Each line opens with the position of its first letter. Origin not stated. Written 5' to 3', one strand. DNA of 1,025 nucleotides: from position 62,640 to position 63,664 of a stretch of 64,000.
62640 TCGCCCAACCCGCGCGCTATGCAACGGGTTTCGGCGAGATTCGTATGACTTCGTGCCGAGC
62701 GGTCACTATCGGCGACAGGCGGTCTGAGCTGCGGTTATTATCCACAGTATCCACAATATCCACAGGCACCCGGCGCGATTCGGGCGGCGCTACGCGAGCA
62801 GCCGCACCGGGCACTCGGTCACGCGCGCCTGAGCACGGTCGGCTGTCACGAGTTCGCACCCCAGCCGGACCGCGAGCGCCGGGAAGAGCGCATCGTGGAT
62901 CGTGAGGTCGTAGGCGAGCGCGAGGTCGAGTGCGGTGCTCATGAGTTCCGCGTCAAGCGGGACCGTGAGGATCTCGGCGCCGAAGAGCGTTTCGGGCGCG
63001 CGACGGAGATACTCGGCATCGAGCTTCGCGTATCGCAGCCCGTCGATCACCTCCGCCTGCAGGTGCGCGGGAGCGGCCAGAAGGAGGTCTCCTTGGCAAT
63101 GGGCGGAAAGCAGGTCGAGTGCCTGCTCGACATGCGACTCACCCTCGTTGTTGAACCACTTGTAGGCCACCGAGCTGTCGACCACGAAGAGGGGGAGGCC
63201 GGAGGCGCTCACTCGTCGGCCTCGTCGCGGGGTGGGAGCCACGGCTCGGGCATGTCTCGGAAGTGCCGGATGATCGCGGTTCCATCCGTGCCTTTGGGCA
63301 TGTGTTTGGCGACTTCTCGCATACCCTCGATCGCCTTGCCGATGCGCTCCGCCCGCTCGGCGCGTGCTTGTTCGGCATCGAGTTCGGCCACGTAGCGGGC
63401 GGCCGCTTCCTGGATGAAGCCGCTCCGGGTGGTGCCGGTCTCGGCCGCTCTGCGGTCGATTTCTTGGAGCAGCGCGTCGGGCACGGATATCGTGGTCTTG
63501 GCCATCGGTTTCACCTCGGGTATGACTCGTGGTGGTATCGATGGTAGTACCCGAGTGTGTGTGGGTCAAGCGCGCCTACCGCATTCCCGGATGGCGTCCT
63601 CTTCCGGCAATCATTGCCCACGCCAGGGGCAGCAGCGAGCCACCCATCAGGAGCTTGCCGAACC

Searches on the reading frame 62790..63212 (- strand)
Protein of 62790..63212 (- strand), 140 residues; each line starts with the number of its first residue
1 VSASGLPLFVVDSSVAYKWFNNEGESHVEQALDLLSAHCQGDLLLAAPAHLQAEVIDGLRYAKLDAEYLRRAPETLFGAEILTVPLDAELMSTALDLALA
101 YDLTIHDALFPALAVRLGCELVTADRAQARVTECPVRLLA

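Call 11: search_protein_families(library=pfam, proteins=[window:62790-63212:-], max_evalue=0.01)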
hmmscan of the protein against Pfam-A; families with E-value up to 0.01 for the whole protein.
window:62790-63212:- (140 aa): 1 family
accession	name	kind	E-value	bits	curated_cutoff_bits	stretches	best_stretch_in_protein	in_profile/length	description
PF01850.27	PIN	-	4.4e-14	53.5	23.6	1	10-132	2-118/120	PIN domain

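Call 12: find_encoding_contigs(protein=window:62790-63212:-, flank=10000, max_places=10)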
Protein window:62790-63212:- (140 aa): 1 contig read that carries it; 1 place shown.
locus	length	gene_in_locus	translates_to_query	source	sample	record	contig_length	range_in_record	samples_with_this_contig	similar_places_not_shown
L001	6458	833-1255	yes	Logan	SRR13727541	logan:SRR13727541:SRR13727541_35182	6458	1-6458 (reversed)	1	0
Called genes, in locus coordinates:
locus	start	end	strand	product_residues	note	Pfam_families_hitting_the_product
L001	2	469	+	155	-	?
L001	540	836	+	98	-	PF01402:RHH_1 (weak), PF07878:RHH_5 (weak), PF15919:HicB_lk_antitox (faint)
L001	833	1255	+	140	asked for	PF01850:PIN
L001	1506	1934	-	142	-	PF03724:META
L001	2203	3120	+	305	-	PF03458:Gly_transporter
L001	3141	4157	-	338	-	-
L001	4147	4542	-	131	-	-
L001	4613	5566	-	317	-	PF04389:Peptidase_M28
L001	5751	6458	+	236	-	?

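Call 27: find_homologous_proteins(query=window:62790-63212:-, max_evalue=1e-20)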
Query window:62790-63212:- (140 aa): 134 proteins with E <= 1e-20 among 501 candidates; the best 120 are listed.
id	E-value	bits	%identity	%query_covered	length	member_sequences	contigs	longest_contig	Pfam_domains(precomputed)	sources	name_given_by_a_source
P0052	8.6e-84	296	100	100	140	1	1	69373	PF01850.28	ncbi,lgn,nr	ncbi:MAG: type II toxin-antitoxin system VapC family toxin [Actinomycetota bacterium]|nr:type II tox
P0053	6.9e-70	251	84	100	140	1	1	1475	PF01850.28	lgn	-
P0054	6.6e-66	238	83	100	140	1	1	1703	PF01850.28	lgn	-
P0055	1.0e-61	225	79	100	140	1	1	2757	PF01850.28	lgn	-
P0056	3.8e-60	220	77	96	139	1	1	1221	PF01850.28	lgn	-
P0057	7.9e-60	219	77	96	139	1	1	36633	PF01850.28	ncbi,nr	ncbi:MAG: hypothetical protein C0418_00515 [Coriobacteriaceae bacterium]|nr:hypothetical protein [Co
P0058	7.8e-58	212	75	100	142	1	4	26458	PF01850.28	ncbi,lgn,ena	-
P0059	1.1e-57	212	78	96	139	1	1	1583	PF01850.28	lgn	-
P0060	1.3e-57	211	73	100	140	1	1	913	PF01850.28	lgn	-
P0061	1.3e-57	211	74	100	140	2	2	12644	PF01850.28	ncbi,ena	-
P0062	1.5e-57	211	73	96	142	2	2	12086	PF01850.28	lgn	-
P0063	2.3e-57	211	75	98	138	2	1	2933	PF01850.28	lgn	-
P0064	1.8e-55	205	74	95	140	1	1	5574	PF01850.28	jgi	-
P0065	1.9e-55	204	69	100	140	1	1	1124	PF01850.28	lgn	-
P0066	2.7e-55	204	72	100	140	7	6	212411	PF01850.28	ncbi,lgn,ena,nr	ncbi:MAG: type II toxin-antitoxin system VapC family toxin [Actinobacteria bacterium]|nr:type II tox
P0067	3.0e-55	204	73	96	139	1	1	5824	PF01850.28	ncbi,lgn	-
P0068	3.0e-55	204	72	99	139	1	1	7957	PF01850.28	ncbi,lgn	-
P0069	3.1e-55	204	71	97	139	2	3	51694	PF01850.28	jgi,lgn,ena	jgi:predicted nucleic acid-binding protein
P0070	1.3e-54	202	74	97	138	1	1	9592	PF01850.28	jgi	-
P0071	1.4e-54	202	73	97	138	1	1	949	PF01850.28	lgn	-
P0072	1.5e-54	202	71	96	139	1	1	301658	PF01850.28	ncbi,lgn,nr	ncbi:MAG: type II toxin-antitoxin system VapC family toxin [Coriobacteriia bacterium]|nr:type II tox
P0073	3.7e-54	200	72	94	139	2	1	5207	PF01850.28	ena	-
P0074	1.4e-50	189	72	99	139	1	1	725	PF01850.28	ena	-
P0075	3.7e-50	187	66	97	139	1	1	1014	PF01850.28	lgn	-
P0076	1.0e-49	186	69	96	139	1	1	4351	PF01850.28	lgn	-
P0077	6.5e-48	180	71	95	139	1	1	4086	PF01850.28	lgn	-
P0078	1.5e-46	176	64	99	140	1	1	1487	PF01850.28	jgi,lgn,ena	-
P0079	2.7e-46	175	66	96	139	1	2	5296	PF01850.28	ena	-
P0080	3.1e-46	175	64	96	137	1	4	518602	PF01850.28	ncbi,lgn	-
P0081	1.6e-45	172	63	99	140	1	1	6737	PF01850.28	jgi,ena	-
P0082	4.7e-45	171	63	99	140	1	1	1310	PF01850.28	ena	-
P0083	1.7e-44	169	61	99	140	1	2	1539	PF01850.28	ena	-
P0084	2.7e-44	168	62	99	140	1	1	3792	PF01850.28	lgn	-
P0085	3.9e-44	168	62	100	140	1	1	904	PF01850.28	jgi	jgi:predicted nucleic acid-binding protein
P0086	1.1e-43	166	60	99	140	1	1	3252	PF01850.28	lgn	-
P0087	1.3e-43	166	62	99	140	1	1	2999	PF01850.28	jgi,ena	-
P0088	1.6e-43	166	62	95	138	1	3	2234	PF01850.28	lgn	-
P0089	2.1e-43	165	65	99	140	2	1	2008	PF01850.28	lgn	-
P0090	2.3e-43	165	65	98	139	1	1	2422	PF01850.28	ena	-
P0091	2.5e-43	165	62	99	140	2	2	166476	PF01850.28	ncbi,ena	-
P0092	2.9e-43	165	60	99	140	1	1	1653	PF01850.28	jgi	jgi:predicted nucleic acid-binding protein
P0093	3.3e-43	165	60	99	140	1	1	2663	PF01850.28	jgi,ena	-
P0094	6.4e-43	164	61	100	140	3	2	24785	PF01850.28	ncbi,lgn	-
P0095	1.6e-42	163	65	94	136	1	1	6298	PF01850.28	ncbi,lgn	-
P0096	3.0e-42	162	64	93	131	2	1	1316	PF01850.28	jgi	jgi:predicted nucleic acid-binding protein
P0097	3.0e-42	162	61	100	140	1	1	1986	PF01850.28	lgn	-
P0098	4.3e-42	161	60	99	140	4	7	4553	PF01850.28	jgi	jgi:predicted nucleic acid-binding protein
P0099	4.9e-42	161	61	94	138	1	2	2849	PF01850.28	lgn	-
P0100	1.1e-41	160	60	100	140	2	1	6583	PF01850.28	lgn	-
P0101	1.5e-41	160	62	99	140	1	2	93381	PF01850.28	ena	-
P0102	2.7e-41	159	62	100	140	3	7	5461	PF01850.28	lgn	-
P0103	2.7e-41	159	59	99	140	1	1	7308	PF01850.28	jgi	jgi:predicted nucleic acid-binding protein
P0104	3.3e-41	158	59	100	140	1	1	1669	PF01850.28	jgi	jgi:predicted nucleic acid-binding protein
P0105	3.5e-41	158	60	94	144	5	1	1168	PF01850.28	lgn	-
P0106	6.7e-41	157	59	100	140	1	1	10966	PF01850.28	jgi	jgi:predicted nucleic acid-binding protein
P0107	1.9e-40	156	59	99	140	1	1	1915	PF01850.28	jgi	jgi:predicted nucleic acid-binding protein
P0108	4.2e-40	155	58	98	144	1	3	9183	PF01850.28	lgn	-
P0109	6.5e-40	154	59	95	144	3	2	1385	PF01850.28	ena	-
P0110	1.0e-39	154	61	100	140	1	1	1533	PF01850.28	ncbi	-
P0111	4.7e-39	151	57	98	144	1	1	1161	PF01850.28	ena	-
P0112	1.2e-38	150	58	93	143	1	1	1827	PF01850.28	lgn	-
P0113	7.7e-38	147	58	99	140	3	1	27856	PF01850.28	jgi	jgi:predicted nucleic acid-binding protein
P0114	7.8e-37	144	56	94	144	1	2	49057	PF01850.28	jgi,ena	jgi:predicted nucleic acid-binding protein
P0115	2.1e-36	143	55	95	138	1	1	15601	PF01850.28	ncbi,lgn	-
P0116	2.1e-36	143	57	94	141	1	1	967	PF01850.28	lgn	-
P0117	1.6e-34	137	57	92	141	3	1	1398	PF01850.28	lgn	-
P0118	4.3e-34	135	54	97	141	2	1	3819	PF01850.28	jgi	-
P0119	4.6e-34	135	53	94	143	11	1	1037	PF01850.28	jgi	-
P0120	5.7e-34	135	56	95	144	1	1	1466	PF01850.28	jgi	jgi:predicted nucleic acid-binding protein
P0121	9.0e-34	134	55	94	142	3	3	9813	PF01850.28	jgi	jgi:predicted nucleic acid-binding protein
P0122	9.7e-34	134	54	95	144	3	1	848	PF01850.28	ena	-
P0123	1.4e-33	134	56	94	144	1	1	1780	PF01850.28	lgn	-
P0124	1.8e-33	133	56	95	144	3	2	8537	PF01850.28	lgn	-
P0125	2.4e-33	133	56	95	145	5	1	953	PF01850.28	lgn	-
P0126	1.4e-32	130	52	97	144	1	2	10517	PF01850.28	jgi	jgi:predicted nucleic acid-binding protein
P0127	1.9e-32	130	52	92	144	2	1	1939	PF01850.28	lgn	-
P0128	2.4e-32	130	53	99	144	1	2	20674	PF01850.28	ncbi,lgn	-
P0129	2.9e-32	129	53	94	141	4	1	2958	PF01850.28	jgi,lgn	jgi:predicted nucleic acid-binding protein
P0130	4.1e-32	129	55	95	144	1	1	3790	PF01850.28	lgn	-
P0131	4.6e-32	129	53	95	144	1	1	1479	PF01850.28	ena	-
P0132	4.9e-32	129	55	95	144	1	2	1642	PF01850.28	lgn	-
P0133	6.5e-32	128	53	95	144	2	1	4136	PF01850.28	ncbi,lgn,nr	ncbi:MAG: type II toxin-antitoxin system VapC family toxin [Coriobacteriia bacterium]|nr:type II tox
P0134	1.6e-31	127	55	94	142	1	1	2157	PF01850.28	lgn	-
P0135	2.3e-31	127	54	100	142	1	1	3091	PF01850.28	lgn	-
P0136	4.5e-31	126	55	100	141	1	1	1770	PF01850.28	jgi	jgi:predicted nucleic acid-binding protein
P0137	4.9e-31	125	56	89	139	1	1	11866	PF01850.28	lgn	-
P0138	7.9e-31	125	51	95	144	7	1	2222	PF01850.28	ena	-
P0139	9.4e-31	125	52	99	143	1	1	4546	PF01850.28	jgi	-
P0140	1.5e-30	124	51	94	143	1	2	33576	PF01850.28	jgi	jgi:predicted nucleic acid-binding protein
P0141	1.7e-30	124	53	94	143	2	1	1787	PF01850.28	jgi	jgi:predicted nucleic acid-binding protein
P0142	1.7e-30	124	53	94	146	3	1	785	PF01850.28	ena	-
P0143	2.5e-30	123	52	96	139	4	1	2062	PF01850.28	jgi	-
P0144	2.9e-30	123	55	98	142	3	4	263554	PF01850.28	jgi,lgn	jgi:predicted nucleic acid-binding protein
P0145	3.7e-30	123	51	95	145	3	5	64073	PF01850.28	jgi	jgi:predicted nucleic acid-binding protein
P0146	5.0e-30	122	54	93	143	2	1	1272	PF01850.28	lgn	-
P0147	5.2e-30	122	53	93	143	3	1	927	PF01850.28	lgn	-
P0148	5.4e-30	122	53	94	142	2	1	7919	PF01850.28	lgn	-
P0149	6.8e-30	122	55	98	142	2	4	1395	PF01850.28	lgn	-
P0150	9.0e-30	121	53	96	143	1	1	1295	PF01850.28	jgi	jgi:predicted nucleic acid-binding protein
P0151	1.1e-29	121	55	100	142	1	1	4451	PF01850.28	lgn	-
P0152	1.1e-29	121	52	94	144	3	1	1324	PF01850.28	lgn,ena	-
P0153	1.5e-29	121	55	95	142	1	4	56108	PF01850.28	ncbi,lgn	-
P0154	1.6e-29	121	50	94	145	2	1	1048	PF01850.28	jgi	-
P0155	2.3e-29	120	54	95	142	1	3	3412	PF01850.28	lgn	-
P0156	2.6e-29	120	54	96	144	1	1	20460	PF01850.28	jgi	jgi:predicted nucleic acid-binding protein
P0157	2.8e-29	120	54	95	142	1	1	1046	PF01850.28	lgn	-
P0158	5.2e-29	119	50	97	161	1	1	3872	PF01850.28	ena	-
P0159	6.3e-29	119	51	97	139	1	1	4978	PF01850.28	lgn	-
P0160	8.4e-29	118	52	95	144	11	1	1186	PF01850.28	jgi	jgi:predicted nucleic acid-binding protein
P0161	8.7e-29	118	52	94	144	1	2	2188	PF01850.28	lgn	-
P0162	1.3e-28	118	53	95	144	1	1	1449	PF01850.28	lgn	-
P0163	2.0e-28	117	50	99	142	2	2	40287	PF01850.28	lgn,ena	-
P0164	2.8e-28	117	50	95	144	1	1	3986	PF01850.28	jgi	jgi:predicted nucleic acid-binding protein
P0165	1.4e-27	114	49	99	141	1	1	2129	PF01850.28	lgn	-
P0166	2.5e-25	107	50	92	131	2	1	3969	PF01850.28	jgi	jgi:predicted nucleic acid-binding protein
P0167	5.9e-25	106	49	96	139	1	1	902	PF01850.28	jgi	jgi:predicted nucleic acid-binding protein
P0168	7.5e-25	105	50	92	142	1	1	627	PF01850.28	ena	-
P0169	9.7e-25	105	46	97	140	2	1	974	PF01850.28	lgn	-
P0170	2.7e-24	104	47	99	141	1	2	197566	PF01850.28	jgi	jgi:predicted nucleic acid-binding protein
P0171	1.3e-23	101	45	99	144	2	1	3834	PF01850.28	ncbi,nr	ncbi:MAG: type II toxin-antitoxin system VapC family toxin [Coriobacteriia bacterium]|nr:type II tox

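Call 28: find_related_loci(query=window:62790-63212:-, collection=metagenome_contigs, flank=4000)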
Query window:62790-63212:- (140 aa) in metagenome_contigs; peptide patterns used: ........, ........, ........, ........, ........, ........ (x = any residue, [..] = any of these).
596 stretches matched a pattern; 119 encode a relative of the query (tblastn E <= 1e-3); the best 80 are kept; 80 distinct loci.
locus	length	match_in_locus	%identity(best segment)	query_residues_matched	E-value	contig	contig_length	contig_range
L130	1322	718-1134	64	1-139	1e-54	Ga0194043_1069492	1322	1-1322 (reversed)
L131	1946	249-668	61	1-140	4e-50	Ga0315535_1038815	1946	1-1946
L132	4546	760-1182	52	2-140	5e-36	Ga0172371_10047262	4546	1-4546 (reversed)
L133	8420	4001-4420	52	1-139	1e-35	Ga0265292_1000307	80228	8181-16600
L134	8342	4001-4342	44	9-126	1e-19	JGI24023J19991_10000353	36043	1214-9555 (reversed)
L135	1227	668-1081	36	9-140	1e-14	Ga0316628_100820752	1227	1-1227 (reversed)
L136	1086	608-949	40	9-126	2e-13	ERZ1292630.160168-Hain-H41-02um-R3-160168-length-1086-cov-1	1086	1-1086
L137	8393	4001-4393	34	3-133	1e-12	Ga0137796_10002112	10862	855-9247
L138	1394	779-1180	32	9-138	2e-11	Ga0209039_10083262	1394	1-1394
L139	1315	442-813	31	9-131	9e-11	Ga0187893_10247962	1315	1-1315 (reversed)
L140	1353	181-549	33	9-130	7e-11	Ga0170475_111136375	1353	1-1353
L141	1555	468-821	33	9-125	9e-11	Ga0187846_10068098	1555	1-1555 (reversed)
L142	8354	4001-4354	38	10-126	1e-10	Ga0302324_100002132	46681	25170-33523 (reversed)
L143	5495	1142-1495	36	9-125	1e-10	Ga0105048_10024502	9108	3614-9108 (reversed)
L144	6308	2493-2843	36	10-126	1e-10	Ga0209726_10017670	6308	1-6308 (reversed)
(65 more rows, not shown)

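Call 30: find_encoding_contigs(protein=P0054, flank=10000, max_places=4)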
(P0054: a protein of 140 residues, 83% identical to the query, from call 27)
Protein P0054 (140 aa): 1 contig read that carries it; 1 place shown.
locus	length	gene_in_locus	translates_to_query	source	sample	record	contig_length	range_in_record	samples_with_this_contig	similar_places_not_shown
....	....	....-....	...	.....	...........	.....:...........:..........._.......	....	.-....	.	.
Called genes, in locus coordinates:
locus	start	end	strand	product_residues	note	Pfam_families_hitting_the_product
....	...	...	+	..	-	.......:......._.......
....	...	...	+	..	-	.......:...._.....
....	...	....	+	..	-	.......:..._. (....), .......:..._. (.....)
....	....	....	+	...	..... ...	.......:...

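Call 31: find_encoding_contigs(protein=P0055, flank=10000, max_places=4)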
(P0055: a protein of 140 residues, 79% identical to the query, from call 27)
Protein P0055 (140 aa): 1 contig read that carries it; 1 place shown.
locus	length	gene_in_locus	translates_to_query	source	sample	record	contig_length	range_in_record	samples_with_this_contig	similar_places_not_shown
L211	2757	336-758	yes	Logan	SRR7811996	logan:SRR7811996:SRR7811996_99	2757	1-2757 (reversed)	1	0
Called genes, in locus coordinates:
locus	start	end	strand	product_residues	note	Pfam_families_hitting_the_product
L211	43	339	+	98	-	PF01402:RHH_1 (weak), PF07878:RHH_5 (weak)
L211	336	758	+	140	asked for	PF01850:PIN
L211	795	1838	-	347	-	PF12281:NTP_transf_8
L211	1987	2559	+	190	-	PF01177:Asp_Glu_race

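Call 32: find_encoding_contigs(protein=P0057, flank=10000, max_places=4)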
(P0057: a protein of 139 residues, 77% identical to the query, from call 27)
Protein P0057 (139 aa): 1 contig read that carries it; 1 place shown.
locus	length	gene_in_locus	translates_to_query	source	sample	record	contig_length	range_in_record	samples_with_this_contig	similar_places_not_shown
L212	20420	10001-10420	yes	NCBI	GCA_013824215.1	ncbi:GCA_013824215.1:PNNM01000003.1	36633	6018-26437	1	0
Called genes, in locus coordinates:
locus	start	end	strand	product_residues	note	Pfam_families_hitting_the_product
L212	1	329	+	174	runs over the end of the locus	PF00072:Response_reg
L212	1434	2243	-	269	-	PF01493:GXGXG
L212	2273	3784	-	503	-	PF12838:Fer4_7 (faint), PF13187:Fer4_9 (faint), PF04898:Glu_syn_central (weak), PF01645:Glu_synthase, PF00478:IMPDH (weak), PF04898:Glu_syn_central, PF01070:FMN_dh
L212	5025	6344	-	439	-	PF02754:CCG, PF13183:Fer4_8 (weak), PF13187:Fer4_9 (weak)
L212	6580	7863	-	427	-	PF02310:B12-binding, PF04055:Radical_SAM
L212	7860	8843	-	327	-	PF04055:Radical_SAM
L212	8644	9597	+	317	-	PF00149:Metallophos, PF12850:Metallophos_2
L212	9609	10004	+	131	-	PF01402:RHH_1 (weak)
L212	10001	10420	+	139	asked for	PF01850:PIN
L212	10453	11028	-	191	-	PF00072:Response_reg, PF03861:ANTAR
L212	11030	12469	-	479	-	PF12282:GAF_PdtaS, PF07536:HWE_HK, PF07568:HisKA_2, PF13581:HATPase_c_2, PF02518:HATPase_c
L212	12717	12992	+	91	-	PF14076:DUF4258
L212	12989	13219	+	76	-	PF15731:MqsA_antitoxin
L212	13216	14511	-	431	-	PF07690:MFS_1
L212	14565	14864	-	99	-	PF07467:BLIP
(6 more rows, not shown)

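Call 54: find_encoding_contigs(protein=P0059, flank=3000, max_places=4)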
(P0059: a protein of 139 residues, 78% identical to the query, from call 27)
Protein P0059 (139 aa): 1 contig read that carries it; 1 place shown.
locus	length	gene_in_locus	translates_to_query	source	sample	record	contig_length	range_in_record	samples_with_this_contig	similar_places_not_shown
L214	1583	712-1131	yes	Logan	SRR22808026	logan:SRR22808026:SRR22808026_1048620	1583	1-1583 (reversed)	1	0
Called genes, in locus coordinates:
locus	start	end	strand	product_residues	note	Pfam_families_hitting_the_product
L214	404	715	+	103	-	PF01402:RHH_1 (weak)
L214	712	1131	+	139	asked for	PF01850:PIN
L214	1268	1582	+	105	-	?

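Call 55: find_encoding_contigs(protein=P0058, flank=3000, max_places=6)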
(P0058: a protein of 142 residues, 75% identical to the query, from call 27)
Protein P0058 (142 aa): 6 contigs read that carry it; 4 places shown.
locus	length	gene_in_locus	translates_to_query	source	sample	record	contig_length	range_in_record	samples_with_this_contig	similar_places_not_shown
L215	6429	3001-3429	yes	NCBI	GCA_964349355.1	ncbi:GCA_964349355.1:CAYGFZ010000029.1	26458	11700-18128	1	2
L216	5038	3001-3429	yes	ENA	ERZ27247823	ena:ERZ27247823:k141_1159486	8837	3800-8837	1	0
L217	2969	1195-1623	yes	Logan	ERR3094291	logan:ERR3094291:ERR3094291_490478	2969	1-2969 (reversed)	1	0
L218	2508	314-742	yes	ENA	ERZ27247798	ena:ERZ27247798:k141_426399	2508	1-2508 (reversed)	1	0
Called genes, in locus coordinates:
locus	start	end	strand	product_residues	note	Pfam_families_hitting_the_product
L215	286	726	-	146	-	PF08843:AbiEii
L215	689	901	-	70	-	-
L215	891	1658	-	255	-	-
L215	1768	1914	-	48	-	-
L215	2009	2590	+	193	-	PF17761:DUF1016_N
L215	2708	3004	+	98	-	PF01402:RHH_1 (weak), PF07878:RHH_5 (weak)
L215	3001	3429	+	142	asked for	PF01850:PIN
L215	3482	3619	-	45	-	-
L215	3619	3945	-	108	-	PF13470:PIN_3 (weak)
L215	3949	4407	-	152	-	PF12728:HTH_17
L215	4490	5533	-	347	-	PF12281:NTP_transf_8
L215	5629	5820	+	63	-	-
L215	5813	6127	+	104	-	PF13744:HTH_37 (weak), PF04545:Sigma70_r4 (weak), PF13560:HTH_31, PF01381:HTH_3, PF12844:HTH_19 (weak)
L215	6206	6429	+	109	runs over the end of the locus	PF01177:Asp_Glu_race, PF02548:Pantoate_transf (weak)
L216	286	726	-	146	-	PF08843:AbiEii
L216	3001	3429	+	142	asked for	PF01850:PIN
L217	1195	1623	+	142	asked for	PF01850:PIN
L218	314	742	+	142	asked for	PF01850:PIN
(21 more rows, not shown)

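Call 72: list_cluster_members(proteins=[P0052, P0001])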
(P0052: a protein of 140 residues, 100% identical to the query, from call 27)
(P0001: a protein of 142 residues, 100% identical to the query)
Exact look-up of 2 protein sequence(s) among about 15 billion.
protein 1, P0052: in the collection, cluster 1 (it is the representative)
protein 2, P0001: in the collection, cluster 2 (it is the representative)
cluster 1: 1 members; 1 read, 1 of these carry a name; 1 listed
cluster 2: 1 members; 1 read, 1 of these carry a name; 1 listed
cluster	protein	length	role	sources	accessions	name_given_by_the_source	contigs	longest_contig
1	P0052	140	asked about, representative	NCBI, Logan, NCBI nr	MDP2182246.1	MAG: type II toxin-antitoxin system VapC family toxin [Actinomycetota bacterium] | type II toxin-antitoxin system VapC family toxin [Actinomycetota bacterium]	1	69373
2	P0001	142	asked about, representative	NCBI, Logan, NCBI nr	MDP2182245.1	MAG: META domain-containing protein [Actinomycetota bacterium] | META domain-containing protein [Actinomycetota bacterium]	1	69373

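Call 87: search_protein_families(library=padloc, proteins=[window:62790-63212:-], max_evalue=0.001)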
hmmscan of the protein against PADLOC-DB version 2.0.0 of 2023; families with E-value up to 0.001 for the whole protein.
window:62790-63212:- (140 aa): 0 families

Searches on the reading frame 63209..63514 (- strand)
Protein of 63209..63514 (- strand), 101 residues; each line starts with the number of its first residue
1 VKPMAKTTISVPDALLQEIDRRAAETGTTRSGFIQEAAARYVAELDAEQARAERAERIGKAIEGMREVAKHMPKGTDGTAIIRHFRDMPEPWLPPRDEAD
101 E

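Call 11: search_protein_families(library=pfam, proteins=[window:63209-63514:-], max_evalue=0.01)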
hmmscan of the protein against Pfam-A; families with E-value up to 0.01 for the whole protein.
window:63209-63514:- (101 aa): 3 families
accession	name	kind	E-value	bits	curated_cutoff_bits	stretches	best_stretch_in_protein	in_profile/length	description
PF01402.27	RHH_1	-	4.5e-07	30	20.5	1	7-43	2-38/39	Ribbon-helix-helix protein, copG family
PF15919.11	HicB_lk_antitox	-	4.4e-06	27.3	27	1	5-38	90-123/123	HicB_like antitoxin of bacterial toxin-antitoxin system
PF07878.17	RHH_5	-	1.7e-05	24.9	26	1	8-44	5-41/43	CopG-like RHH_1 or ribbon-helix-helix domain, RHH_5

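Call 87: search_protein_families(library=padloc, proteins=[window:63209-63505:-], max_evalue=0.001)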
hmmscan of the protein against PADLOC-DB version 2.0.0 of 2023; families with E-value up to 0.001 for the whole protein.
window:63209-63505:- (98 aa): 0 families
